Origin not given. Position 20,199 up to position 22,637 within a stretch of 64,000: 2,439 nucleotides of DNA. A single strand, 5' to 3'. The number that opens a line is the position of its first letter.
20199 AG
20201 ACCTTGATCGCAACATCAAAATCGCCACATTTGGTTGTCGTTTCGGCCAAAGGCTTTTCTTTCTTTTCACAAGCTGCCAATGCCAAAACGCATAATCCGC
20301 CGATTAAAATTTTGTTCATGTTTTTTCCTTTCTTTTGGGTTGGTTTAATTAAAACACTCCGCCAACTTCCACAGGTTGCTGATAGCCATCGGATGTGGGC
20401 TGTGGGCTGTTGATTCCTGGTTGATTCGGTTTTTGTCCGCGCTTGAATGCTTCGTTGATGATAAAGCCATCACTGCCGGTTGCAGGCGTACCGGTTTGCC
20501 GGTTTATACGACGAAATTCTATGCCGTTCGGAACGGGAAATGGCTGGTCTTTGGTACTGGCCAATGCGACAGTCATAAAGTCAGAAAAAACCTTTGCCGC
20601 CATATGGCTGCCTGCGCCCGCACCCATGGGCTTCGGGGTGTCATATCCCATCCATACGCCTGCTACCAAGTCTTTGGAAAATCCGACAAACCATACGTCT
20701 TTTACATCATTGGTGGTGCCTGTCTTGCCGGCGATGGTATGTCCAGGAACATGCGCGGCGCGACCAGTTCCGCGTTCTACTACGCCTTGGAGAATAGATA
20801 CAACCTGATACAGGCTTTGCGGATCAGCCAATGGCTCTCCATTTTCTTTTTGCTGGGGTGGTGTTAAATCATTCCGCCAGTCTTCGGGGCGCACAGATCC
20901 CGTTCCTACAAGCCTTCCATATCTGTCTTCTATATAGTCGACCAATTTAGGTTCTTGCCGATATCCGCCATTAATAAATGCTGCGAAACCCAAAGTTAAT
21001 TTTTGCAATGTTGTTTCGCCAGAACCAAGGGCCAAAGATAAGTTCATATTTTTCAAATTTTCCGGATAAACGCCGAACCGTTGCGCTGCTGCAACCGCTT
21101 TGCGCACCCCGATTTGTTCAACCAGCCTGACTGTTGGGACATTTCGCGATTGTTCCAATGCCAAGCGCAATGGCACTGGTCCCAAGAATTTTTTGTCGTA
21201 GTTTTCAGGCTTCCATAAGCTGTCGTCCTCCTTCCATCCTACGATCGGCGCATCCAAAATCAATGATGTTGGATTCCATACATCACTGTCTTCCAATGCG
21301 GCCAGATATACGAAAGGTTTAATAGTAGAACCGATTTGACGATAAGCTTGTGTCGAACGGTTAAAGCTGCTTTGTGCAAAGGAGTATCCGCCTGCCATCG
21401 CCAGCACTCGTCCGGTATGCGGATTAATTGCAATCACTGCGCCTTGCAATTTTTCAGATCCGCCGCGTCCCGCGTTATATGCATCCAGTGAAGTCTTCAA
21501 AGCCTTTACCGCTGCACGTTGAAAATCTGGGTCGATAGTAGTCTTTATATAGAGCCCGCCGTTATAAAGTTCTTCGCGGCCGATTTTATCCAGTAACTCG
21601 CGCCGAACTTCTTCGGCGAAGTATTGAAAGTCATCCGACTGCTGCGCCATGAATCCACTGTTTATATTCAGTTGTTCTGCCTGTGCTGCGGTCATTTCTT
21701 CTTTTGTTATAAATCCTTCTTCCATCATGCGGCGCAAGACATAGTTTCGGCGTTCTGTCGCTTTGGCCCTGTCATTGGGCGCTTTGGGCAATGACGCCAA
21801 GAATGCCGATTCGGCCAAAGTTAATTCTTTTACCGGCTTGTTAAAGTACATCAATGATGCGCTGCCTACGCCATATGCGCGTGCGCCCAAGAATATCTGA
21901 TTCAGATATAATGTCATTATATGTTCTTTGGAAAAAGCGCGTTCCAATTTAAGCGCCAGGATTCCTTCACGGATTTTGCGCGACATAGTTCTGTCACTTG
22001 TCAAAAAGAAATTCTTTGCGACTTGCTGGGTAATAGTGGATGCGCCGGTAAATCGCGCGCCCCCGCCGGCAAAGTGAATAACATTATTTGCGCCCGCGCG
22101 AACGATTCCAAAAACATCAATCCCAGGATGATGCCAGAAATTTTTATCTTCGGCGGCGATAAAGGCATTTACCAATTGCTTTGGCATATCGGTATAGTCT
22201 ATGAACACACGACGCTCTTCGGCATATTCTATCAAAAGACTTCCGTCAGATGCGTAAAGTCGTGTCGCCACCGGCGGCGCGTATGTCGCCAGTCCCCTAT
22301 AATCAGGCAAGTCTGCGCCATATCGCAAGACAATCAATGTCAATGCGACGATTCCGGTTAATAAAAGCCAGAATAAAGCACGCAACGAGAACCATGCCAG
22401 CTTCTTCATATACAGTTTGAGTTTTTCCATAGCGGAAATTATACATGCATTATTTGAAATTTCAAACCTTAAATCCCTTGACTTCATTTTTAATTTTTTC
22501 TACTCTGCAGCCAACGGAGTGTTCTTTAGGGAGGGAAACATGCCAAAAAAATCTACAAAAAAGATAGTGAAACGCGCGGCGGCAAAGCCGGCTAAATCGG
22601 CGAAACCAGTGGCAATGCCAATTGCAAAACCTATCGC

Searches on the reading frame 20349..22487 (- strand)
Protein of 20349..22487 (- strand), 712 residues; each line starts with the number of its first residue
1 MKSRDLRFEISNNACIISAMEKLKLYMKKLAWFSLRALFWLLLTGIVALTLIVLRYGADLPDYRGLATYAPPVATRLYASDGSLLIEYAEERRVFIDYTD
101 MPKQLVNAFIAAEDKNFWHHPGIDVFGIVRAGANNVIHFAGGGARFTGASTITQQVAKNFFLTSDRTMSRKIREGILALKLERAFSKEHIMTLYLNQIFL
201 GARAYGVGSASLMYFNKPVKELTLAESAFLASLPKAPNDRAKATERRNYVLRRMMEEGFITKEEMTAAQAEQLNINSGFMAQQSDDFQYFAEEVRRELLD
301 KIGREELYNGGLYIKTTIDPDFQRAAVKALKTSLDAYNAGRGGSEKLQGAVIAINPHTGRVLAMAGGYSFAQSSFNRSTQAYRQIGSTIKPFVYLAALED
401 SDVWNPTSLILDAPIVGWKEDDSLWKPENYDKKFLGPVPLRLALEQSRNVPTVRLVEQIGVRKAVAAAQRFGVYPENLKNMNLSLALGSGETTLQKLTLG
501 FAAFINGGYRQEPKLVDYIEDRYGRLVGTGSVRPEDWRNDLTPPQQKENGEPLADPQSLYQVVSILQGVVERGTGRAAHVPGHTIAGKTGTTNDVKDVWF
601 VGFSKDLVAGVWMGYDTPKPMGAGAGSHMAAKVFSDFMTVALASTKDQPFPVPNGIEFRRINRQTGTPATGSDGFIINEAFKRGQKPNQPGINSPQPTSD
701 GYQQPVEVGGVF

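Call 46: search_protein_families(library=ncbifam, proteins=[window:20349-22487:-], max_evalue=0.00001)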
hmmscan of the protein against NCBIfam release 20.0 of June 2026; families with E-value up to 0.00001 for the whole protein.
window:20349-22487:- (712 aa): 15 families
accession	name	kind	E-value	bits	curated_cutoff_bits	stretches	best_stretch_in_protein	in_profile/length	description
TIGR02074.1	PBP_1a_fam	subfamily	2.3e-177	591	508.75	1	92-642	1-533/535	PBP1A family penicillin-binding protein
NF051885.1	tranpepglycosPbpC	equivalog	4.1e-135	451.8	900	1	95-657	77-609/632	multimodular transpeptidase-transglycosylase PbpC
NF008643.0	PRK11636.1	equivalog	4.6e-124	415.5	1263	3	57-340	30-313/850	peptidoglycan glycosyltransferase/peptidoglycan DD-transpeptidase MrcA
TIGR02071.1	PBP_1b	equivalog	4.5e-117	392.1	717.75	1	86-667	140-706/729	penicillin-binding protein 1B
TIGR02073.1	PBP_1c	equivalog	8.3e-105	351.9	494.2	1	72-652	9-551/728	penicillin-binding protein 1C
NF007061.0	PRK09506.1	equivalog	2.4e-89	300.2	1120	1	87-622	205-728/825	bifunctional glycosyl transferase/transpeptidase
NF011423.0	PRK14850.1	equivalog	1e-80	272.2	1275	1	90-662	154-711/764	penicillin-binding protein 1b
NF038272.1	strep_PBP1A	exception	2.3e-78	264.1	1075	1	28-656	5-645/658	penicillin-binding protein PBP1A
NF038276.1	strep_PBP2A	exception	3.2e-78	263.7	1100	1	87-656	90-651/716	penicillin-binding protein PBP2A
NF008414.0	PRK11240.1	equivalog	2e-57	194.8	1121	1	65-515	33-466/774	peptidoglycan glycosyltransferase PbpC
NF038274.1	strep_PBP1B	exception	9.2e-47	159.8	1225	2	79-237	67-227/745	penicillin-binding protein PBP1B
TIGR02070.1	mono_pep_trsgly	equivalog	9.9e-34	116.8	182.65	1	93-241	55-199/224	monofunctional biosynthetic peptidoglycan transglycosylase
NF010008.0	PRK13481.1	equivalog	2.5e-30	105.7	270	1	90-268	77-263/269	glycosyltransferase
TIGR03423.1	pbp2_mrdA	equivalog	3e-21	75.6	455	2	310-473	225-390/593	penicillin-binding protein 2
TIGR02214.1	spoVD_pbp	equivalog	1.9e-08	33.1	688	0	492-596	409-498/636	stage V sporulation protein D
